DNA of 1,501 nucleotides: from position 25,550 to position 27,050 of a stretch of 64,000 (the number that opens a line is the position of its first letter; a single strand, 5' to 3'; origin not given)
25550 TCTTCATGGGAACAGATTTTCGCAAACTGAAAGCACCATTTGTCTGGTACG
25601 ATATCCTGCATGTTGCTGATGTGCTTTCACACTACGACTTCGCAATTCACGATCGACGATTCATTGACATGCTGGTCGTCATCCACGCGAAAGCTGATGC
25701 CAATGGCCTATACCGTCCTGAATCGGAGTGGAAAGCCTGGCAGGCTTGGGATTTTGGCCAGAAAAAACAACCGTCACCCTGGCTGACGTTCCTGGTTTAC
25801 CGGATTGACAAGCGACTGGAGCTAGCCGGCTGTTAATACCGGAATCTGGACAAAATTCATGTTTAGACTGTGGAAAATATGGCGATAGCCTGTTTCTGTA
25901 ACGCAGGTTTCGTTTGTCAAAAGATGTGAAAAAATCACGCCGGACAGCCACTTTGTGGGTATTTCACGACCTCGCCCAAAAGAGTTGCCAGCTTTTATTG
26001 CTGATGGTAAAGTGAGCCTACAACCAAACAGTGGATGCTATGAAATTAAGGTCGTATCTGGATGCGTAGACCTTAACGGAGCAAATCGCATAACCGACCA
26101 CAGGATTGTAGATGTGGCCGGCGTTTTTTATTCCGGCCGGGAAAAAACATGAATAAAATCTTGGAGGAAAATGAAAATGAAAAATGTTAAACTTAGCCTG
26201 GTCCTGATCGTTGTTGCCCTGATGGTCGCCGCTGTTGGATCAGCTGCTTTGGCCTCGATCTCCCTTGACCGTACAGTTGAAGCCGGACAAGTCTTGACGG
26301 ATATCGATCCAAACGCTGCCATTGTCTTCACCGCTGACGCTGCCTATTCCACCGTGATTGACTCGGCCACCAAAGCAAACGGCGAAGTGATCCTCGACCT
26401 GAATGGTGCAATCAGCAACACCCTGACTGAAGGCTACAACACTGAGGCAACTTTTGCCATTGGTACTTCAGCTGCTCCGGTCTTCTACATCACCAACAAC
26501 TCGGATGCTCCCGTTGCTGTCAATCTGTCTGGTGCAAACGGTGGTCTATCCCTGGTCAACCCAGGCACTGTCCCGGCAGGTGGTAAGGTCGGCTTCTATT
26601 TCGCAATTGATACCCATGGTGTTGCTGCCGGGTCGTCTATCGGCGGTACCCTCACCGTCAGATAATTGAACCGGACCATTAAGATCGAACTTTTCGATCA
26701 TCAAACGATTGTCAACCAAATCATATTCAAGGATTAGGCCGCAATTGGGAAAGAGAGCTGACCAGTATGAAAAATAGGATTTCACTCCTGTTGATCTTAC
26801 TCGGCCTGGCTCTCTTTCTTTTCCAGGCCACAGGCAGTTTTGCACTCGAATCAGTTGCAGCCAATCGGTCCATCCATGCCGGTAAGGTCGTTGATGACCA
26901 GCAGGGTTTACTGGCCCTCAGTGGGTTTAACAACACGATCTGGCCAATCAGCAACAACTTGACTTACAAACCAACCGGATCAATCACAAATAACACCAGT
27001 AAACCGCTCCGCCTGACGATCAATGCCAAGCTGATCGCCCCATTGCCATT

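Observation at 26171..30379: TasA/SipW-like secreted-fibre operon hard-wired to a MshEN-type c-di-GMP receptor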

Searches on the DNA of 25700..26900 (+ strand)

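Call 53: search_rna_families(source=window, start=25700, end=26900, threshold=evalue, max_evalue=1)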
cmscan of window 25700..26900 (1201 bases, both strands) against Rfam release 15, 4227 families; matches with E-value up to 1: 1.
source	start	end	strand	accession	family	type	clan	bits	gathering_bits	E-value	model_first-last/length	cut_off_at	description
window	26024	26108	+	RF01786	c-di-GMP-II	Cis-reg; riboswitch;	CL00127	47.1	53.5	6.5e-09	1-84/84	no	Cyclic di-GMP-II riboswitch aptamer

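Call 55: search_rna_families(source=window, start=25900, end=26250, threshold=evalue, max_evalue=1, show_alignments=2)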
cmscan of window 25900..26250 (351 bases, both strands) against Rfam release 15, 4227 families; matches with E-value up to 1: 1.
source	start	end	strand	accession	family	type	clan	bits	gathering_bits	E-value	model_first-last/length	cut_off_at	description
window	26024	26108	+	RF01786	c-di-GMP-II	Cis-reg; riboswitch;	CL00127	47.1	53.5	1.9e-09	1-84/84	no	Cyclic di-GMP-II riboswitch aptamer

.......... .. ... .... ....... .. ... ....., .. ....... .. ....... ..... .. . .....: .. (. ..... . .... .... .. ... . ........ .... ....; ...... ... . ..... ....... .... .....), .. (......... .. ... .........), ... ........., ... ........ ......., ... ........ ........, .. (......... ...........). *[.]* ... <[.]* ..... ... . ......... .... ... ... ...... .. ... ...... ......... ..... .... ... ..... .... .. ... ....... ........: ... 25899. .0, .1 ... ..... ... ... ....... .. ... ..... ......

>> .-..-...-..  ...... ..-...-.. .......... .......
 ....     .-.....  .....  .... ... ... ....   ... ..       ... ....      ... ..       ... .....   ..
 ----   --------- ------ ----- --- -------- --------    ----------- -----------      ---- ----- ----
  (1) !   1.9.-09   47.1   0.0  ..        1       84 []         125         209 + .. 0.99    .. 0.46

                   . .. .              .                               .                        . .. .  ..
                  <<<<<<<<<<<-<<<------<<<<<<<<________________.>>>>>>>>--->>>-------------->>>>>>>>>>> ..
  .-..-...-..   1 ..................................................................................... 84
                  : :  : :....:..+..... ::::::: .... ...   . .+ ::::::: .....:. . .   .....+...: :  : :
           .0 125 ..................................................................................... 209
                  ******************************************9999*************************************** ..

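Call 66: build_rna_model(alignment_id=A5, structure=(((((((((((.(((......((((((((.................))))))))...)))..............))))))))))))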
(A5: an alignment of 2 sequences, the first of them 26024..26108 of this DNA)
Model R1 built from alignment A5 (2 sequences, 85 columns); structure: as given.
model positions 85; base pairs 22; branch points 0; effective number of sequences 1.29; information 0.668 bits per position. Calibrated on 0.2 Mb of random sequence (short: E-values are rough).
structure used (alignment columns):
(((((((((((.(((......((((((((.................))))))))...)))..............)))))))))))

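Call 67: search_with_rna_model(model_id=R1, sources=[window, L001, L002, L003, L004, L005, L006, L007, L008, L009, L010, L011, L012, L013, L014, L015, L016, L017, L018, L019, L020, L021, L022, L023, L024, L025, L026, L027, L028, L029, L030, L031, L032, L033, L034], max_evalue=5)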
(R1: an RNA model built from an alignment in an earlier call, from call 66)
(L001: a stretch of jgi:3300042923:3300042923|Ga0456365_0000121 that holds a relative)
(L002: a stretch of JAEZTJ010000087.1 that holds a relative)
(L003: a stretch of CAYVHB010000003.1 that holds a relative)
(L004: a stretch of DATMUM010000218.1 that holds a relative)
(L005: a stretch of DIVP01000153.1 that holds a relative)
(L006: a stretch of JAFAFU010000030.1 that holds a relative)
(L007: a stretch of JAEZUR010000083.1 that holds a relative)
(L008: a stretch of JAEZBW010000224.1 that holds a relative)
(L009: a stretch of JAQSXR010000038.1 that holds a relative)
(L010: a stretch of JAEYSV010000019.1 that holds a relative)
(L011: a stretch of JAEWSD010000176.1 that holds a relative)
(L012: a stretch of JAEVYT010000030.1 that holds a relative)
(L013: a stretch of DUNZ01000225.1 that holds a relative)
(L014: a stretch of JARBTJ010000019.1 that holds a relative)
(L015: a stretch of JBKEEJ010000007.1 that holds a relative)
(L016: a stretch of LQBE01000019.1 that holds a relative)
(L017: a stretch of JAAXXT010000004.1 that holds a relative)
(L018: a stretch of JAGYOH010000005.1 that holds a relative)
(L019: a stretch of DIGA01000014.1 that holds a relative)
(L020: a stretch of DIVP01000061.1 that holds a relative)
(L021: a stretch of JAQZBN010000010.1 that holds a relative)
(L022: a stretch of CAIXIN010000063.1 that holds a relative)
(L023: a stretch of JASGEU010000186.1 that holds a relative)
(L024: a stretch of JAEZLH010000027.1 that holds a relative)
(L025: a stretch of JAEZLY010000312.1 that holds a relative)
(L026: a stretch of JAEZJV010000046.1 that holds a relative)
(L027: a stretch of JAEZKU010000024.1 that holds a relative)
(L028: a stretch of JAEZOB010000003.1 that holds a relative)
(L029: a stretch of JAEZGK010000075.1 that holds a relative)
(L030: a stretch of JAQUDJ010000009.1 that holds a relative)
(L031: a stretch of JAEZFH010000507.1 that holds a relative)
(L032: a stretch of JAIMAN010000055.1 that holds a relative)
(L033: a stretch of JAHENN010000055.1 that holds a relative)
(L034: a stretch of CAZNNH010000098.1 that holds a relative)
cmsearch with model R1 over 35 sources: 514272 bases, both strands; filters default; matches with E-value up to 5: 7.
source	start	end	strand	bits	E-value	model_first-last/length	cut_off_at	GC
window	26024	26108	+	104.1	1.2e-27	1-85/85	no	0.46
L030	4515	4599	+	103.9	1.3e-27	1-85/85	no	0.44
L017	5687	5765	-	13.7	2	1-85/85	no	0.37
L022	5687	5765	-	13.7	2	1-85/85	no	0.37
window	38619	38726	+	13.3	2.5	1-85/85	no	0.58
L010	2088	2108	-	13.1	3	28-48/85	no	0.33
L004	7499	7529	+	12.7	4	1-85/85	no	0.39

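Call 106: search_with_rna_model(model_id=R1, sources=[L035, L036], max_evalue=1)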
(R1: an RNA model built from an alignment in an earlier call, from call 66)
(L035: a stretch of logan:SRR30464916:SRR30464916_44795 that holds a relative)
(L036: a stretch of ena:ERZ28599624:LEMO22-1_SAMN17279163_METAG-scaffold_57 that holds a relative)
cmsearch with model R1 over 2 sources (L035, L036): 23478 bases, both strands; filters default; matches with E-value up to 1: 0.
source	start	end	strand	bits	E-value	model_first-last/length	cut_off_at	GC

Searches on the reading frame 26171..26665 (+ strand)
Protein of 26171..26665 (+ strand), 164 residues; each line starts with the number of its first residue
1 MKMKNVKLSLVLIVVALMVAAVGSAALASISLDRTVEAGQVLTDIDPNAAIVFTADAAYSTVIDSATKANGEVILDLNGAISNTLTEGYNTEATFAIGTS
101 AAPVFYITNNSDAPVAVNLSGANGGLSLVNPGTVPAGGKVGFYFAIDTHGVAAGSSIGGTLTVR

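Call 3: search_protein_families(library=pfam, proteins=[window:26171-26665:+], max_evalue=1)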
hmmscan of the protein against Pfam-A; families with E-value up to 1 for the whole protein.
window:26171-26665:+ (164 aa): 1 family
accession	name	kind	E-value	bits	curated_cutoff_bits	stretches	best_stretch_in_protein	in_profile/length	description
PF17963.7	Big_9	-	0.52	11.7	23.6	1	29-96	12-71/89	Bacterial Ig domain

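Call 4: search_protein_families(library=ncbifam, proteins=[window:26171-26665:+], max_evalue=1)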
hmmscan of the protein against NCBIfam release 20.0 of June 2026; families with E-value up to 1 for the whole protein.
window:26171-26665:+ (164 aa): 2 families
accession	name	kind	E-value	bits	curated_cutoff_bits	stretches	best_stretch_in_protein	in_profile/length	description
NF052522.1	TafE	equivalog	0.0056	16.4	155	1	3-79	3-75/176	TafE family fimbrial adapter protein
NF041057.1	Rcas_1661_fam_Se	equivalog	0.11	12.1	190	1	12-107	2-94/247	Rcas_1661 family thioredoxin-like (seleno)lipoprotein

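Call 22: find_homologous_proteins(query=window:26171-26665:+)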
Query window:26171-26665:+ (164 aa): 2 proteins with E <= 0.001 among 294 candidates.
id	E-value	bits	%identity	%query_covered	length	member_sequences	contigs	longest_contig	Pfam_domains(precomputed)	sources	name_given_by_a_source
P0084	5.3e-91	320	100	99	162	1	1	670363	-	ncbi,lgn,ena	-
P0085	3.2e-25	107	45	98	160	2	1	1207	-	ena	-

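Call 27: find_homologous_proteins(query=A2)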
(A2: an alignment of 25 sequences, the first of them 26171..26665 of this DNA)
Query A2 (25 sequences) (164 aa, profile of the alignment): 4 proteins with E <= 0.001 among 8000 candidates.
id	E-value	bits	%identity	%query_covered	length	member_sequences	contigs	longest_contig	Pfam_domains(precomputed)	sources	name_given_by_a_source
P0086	3.0e-62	227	42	84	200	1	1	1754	-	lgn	-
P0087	1.3e-53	199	37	90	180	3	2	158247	-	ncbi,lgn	-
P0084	3.0e-52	195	100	99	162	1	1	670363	-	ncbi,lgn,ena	-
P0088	2.6e-46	175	29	99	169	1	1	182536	-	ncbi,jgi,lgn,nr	ncbi:MAG: hypothetical protein AVO33_11180 [delta proteobacterium ML8_F1]|nr:MAG: hypothetical prote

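Call 35: search_solved_structures(query=A2, max_evalue=10, show_alignments=1)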
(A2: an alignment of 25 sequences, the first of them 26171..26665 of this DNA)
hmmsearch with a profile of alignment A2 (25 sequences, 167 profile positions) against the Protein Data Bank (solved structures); distinct sequences matched with E-value up to 10: 19.
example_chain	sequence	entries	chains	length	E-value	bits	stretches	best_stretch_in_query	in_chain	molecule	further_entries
8prj_A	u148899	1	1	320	2.9e-10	43.2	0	121-153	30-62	v31Bagel8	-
6tjh_A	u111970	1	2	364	2.9e-08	36.7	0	120-154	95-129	Cake9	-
6tji_A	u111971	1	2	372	3.9e-08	36.3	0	120-154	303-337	Cake10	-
6tjg_A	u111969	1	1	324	1.6e-07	34.3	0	120-154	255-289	Cake8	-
8prs_A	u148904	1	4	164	2.8e-06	30.3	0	121-153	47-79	nvBagel4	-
6tjf_A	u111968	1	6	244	1.3e-05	28.1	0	120-154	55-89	Cake6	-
8pra_A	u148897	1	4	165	3.1e-05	26.8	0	120-153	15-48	Cell surface protein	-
6tje_A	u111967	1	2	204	0.00016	24.5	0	120-154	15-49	Cake5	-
6tjd_A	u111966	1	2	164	0.0026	20.6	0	120-154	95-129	Cake4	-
8prd_A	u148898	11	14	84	0.014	18.2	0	122-154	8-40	Cell surface protein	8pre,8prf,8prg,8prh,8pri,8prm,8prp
8pro_A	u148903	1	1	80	0.017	17.9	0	121-152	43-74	Cell surface protein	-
6tjc_A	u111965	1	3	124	0.057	16.2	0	120-154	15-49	Cake3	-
3hxj_A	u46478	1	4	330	0.11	15.4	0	120-154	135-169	Pyrrolo-quinoline quinone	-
8zye_B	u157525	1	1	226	0.12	15.2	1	107-163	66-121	RP02 scFv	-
8pr9_A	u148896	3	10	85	0.17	14.7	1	120-154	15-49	Cell surface protein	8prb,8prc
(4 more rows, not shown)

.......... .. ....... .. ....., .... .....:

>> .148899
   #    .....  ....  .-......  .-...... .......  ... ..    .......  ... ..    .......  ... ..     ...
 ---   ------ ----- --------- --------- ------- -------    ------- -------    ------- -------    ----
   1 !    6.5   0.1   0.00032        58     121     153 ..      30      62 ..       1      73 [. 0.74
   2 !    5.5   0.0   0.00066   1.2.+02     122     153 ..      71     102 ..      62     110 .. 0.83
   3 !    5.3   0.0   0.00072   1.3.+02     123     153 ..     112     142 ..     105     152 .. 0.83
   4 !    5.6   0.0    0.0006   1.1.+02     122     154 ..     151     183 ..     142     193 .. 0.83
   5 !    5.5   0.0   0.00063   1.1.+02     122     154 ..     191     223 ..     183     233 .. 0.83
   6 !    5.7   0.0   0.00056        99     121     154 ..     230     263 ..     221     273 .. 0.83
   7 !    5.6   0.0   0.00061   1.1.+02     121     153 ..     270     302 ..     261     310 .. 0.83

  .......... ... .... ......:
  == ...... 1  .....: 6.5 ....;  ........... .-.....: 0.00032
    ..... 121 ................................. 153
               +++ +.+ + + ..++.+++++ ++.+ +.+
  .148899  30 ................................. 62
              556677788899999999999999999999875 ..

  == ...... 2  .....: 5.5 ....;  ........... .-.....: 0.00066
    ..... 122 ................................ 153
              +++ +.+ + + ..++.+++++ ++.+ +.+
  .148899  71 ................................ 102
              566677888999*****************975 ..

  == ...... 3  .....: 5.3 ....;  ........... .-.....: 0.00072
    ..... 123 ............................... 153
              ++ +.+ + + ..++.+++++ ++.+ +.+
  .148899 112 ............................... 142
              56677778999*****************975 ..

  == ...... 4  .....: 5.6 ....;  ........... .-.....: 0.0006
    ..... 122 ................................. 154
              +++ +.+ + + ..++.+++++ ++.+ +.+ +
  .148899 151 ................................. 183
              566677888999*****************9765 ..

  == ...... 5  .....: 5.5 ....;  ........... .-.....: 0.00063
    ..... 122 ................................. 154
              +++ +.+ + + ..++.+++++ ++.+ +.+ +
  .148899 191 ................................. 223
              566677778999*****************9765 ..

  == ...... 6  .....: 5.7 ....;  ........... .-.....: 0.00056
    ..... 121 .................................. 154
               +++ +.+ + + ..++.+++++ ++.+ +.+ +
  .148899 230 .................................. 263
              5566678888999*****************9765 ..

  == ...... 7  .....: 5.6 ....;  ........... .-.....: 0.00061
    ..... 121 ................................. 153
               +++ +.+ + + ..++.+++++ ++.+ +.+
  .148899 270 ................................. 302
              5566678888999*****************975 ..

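Call 41: predict_structure(alignment_id=A4)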
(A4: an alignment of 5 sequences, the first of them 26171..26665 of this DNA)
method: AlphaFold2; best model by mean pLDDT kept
length: 164 residues; sequences in the alignment: 5
mean_pLDDT: 70.2   pTM: 0.61
mean pLDDT of the five models: 70.2, 64.8, 64.0, 63.3, 61.7
residues with pLDDT >= 90: 14; 70-90: 78; 50-70: 46; < 50: 26
segments of 3 or more residues with pLDDT < 50: 23-40, 83-87
pLDDT, mean of each block of 10 residues (from residue 1): 53 59 45 41 66 83 58 66 52 83 89 86 83 89 88 79 80
secondary structure, 60 per line:
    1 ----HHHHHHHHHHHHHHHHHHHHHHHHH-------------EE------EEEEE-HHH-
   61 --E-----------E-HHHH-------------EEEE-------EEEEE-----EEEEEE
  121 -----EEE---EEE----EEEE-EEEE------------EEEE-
elements in order: H5-29 E51-55 H77-80 E94-97 E105-109 E115-120 E126-128 E132-134 E139-142 E144-147 E160-163

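Call 94: search_protein_families(library=ncbifam, alignment_id=A2, max_evalue=0.1)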
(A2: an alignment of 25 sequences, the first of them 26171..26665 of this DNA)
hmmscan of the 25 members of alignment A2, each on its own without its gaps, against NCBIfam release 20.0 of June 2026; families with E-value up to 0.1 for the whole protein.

A. member 1, window:26171-26665:+ (164 aa): 1 family
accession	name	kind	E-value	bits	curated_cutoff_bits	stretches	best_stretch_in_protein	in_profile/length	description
NF052522.1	TafE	equivalog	0.0056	16.4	155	1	3-79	3-75/176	TafE family fimbrial adapter protein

B. families by the number of members that match (of 25 scanned): 12 families
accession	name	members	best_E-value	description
NF052522.1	TafE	3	0.0056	TafE family fimbrial adapter protein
NF033510.3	Ca_tandemer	1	0.0082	Ca2+-stabilized repeat-containing adhesin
NF005474.0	PRK07074.1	1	0.0084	SDR family oxidoreductase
NF045941.1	PropMonoxMimD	1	0.013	propane 2-monooxygenase effector subunit MimD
TIGR02756.1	TraK_Ftype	1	0.016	type-F conjugative transfer system secretin TraK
NF058592.1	GxPGS_dom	1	0.022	PGS family Ig-like domain-containing protein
NF010189.0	PRK13668.1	1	0.022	hypothetical protein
NF045849.1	ICE_MMCAP2_0565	1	0.041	Mbov_0395 family pilin-like conjugal transfer protein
NF012157.0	ANT_3pp_I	1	0.054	AadA family aminoglycoside 3''-O-nucleotidyltransferase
NF007392.0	PRK09918.1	1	0.061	fimbria/pilus chaperone family protein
TIGR00722.1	ttdA_fumA_fumB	1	0.073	hydrolyase, tartrate alpha subunit/fumarate domain protein, Fe-S type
NF049880.1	FvfA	1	0.074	Francisella virulence factor A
